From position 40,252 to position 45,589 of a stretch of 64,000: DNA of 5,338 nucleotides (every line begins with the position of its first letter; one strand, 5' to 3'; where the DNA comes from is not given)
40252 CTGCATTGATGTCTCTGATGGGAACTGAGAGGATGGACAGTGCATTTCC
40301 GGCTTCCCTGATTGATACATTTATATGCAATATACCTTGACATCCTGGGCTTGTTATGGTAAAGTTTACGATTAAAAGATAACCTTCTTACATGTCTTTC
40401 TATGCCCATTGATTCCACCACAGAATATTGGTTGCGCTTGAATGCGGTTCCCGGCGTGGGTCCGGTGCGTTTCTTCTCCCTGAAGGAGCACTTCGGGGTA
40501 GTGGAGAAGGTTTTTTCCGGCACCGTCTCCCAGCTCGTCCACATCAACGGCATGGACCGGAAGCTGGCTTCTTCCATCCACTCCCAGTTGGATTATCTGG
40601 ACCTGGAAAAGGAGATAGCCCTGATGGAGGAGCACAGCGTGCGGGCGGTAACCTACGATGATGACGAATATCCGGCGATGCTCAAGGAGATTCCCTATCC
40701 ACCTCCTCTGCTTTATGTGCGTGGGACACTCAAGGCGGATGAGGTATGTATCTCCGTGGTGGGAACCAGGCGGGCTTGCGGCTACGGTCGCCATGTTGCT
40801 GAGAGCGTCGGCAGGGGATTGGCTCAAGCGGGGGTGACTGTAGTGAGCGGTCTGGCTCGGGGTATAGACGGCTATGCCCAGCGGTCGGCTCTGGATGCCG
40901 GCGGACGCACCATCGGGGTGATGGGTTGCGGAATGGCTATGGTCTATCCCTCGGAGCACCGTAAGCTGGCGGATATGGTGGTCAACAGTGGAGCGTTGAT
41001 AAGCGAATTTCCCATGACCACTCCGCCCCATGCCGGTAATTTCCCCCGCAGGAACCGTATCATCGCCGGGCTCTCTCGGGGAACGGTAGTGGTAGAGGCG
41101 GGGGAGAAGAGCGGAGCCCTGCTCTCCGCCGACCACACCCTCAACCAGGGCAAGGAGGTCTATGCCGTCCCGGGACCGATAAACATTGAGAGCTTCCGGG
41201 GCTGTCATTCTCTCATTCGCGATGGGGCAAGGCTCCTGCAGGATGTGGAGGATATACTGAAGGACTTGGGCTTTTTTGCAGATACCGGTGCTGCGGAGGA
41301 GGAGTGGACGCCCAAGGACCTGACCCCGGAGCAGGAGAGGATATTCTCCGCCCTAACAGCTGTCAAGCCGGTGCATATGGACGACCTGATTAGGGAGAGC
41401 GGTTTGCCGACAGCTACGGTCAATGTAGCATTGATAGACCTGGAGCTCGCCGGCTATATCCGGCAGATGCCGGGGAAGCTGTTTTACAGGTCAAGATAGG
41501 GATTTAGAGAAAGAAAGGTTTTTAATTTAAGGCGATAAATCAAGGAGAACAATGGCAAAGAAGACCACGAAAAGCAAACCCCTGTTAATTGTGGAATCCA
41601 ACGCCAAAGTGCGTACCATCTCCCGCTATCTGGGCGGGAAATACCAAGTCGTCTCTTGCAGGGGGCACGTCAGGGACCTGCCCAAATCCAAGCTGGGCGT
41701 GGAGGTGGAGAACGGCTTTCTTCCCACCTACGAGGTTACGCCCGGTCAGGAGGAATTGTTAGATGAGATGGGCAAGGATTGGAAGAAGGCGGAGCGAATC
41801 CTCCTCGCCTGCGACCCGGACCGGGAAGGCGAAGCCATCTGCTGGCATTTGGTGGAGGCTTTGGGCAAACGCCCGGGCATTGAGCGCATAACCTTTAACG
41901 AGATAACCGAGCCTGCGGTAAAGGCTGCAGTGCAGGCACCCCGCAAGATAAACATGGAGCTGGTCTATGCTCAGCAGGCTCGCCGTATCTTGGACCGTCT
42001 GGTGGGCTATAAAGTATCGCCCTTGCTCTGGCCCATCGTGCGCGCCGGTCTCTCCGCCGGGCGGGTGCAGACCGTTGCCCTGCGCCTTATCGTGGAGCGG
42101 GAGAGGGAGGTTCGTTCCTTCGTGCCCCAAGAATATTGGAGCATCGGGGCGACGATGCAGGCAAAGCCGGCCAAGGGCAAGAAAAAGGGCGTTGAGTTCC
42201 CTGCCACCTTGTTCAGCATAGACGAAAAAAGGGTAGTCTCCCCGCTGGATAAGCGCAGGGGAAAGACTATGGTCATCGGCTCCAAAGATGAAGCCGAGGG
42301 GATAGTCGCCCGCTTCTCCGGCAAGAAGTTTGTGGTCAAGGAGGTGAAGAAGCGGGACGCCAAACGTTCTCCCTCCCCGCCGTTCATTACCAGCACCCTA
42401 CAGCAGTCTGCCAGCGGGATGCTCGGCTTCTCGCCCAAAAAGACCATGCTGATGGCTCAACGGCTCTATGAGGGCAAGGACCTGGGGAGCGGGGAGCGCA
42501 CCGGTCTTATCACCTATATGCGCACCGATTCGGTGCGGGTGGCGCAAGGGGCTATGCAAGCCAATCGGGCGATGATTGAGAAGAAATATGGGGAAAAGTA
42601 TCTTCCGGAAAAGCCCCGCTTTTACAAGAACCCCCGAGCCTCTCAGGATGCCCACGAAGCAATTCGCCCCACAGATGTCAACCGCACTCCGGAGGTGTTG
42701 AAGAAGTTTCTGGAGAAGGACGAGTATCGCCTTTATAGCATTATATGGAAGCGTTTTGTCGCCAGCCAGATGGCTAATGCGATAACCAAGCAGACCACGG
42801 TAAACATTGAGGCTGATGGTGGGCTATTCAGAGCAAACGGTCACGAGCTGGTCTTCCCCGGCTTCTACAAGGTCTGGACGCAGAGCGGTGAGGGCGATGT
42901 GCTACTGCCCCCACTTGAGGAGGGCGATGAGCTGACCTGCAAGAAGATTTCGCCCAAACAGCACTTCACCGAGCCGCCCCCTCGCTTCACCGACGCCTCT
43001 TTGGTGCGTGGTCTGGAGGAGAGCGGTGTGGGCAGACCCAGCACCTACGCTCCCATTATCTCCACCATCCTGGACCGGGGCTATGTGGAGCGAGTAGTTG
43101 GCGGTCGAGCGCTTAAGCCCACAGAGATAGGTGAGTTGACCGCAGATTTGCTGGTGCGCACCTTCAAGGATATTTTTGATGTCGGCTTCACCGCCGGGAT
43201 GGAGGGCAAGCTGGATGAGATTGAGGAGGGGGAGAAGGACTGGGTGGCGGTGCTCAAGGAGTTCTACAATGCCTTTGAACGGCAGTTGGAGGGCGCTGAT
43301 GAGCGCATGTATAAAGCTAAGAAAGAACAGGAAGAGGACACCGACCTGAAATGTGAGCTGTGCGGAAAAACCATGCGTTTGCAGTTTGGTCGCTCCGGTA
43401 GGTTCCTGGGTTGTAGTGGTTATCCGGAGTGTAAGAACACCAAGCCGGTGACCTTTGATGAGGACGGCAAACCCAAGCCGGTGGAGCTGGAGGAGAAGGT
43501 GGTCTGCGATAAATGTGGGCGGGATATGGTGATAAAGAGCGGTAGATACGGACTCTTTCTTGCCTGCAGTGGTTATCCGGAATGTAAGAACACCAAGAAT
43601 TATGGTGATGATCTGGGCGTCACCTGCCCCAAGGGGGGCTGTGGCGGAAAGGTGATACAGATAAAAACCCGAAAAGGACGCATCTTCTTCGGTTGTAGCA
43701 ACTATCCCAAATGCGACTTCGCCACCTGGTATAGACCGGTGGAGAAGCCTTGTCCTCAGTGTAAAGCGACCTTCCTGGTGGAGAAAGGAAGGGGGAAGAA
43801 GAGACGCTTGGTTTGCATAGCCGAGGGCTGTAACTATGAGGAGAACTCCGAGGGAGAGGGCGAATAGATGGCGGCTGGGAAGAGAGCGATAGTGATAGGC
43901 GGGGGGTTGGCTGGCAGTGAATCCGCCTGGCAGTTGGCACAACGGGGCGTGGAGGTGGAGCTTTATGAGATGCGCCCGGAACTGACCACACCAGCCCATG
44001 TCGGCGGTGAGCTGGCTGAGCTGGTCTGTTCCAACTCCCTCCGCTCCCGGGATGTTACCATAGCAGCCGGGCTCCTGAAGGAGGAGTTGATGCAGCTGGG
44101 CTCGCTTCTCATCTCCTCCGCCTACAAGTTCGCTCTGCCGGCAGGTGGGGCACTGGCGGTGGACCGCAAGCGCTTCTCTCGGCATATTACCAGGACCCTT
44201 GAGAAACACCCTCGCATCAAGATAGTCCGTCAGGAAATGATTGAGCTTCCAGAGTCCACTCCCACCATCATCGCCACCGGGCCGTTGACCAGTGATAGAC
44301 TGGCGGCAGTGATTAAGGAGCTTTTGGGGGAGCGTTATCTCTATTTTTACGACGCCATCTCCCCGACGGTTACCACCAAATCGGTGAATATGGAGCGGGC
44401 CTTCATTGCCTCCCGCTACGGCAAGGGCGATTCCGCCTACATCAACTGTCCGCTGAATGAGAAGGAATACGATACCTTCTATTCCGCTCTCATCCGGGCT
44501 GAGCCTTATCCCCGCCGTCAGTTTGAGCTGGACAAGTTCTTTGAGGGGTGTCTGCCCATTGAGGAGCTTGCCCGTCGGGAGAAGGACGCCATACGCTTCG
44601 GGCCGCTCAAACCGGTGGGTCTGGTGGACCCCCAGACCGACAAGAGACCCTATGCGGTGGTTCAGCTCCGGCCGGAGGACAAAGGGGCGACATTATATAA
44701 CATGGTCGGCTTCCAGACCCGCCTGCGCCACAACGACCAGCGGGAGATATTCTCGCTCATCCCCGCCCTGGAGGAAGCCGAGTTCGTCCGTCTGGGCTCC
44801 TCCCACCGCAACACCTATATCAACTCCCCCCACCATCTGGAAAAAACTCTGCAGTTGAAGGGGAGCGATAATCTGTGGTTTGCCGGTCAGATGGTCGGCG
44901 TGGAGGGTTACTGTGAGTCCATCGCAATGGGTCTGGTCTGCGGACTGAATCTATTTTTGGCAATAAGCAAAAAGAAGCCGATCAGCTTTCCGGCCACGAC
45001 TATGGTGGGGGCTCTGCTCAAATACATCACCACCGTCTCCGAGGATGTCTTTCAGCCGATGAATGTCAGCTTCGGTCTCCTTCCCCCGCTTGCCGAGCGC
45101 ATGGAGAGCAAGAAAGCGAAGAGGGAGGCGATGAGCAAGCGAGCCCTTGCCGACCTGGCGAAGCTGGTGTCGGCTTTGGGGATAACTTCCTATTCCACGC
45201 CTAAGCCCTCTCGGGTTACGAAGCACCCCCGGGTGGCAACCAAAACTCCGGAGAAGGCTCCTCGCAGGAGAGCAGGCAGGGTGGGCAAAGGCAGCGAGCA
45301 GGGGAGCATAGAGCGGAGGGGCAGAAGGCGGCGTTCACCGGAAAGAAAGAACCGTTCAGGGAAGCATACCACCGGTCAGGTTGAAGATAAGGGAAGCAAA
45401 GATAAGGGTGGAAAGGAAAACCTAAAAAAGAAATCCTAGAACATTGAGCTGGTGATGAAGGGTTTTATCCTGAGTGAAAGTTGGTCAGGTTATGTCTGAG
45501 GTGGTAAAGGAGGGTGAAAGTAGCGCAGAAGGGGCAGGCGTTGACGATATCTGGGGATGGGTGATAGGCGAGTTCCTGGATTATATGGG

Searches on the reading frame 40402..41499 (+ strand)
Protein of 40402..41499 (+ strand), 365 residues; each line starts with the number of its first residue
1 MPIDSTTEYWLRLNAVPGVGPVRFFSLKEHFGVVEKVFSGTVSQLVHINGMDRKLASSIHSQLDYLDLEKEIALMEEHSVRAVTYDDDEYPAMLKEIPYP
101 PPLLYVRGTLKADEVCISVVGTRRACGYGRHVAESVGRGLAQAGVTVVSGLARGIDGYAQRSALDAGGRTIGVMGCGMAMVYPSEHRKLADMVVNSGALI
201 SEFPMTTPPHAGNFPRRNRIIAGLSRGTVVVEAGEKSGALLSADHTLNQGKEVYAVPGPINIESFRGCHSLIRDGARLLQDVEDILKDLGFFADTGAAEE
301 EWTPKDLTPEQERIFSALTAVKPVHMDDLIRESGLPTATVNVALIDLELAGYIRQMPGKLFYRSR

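Call 100: search_protein_families(library=pfam, proteins=[window:40402-41499:+], max_evalue=0.000001)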
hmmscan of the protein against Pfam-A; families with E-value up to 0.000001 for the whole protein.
window:40402-41499:+ (365 aa): 2 families
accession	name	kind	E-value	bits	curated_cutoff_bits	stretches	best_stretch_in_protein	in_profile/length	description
PF02481.21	DNA_processg_A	-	2.8e-75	252.6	29.6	1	76-280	3-211/212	DNA recombination-mediator protein A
PF17782.7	DprA_WH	-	2.6e-17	63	22.9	1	303-359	6-61/61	DprA winged helix domain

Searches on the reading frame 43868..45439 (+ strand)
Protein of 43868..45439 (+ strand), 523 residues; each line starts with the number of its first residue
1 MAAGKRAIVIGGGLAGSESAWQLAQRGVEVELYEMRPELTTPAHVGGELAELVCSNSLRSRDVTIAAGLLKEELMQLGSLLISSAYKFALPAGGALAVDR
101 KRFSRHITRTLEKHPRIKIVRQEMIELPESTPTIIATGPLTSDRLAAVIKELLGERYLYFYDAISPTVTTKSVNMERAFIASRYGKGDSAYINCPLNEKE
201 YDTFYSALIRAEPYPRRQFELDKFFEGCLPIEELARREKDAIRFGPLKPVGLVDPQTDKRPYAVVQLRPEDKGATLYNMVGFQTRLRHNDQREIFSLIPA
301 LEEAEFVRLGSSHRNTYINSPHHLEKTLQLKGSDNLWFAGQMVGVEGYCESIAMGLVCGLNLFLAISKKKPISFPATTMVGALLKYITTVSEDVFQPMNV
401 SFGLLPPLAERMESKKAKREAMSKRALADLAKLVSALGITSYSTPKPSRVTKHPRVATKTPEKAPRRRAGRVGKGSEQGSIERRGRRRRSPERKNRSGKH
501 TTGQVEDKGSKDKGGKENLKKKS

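Call 100: search_protein_families(library=pfam, proteins=[window:43868-45439:+], max_evalue=0.000001)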
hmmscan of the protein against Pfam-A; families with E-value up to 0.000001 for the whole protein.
window:43868-45439:+ (523 aa): 1 family
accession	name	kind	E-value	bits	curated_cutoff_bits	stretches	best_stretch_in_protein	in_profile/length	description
PF01134.28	GIDA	-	1.6e-88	297.8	22.1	1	7-369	2-390/391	Glucose inhibited division protein A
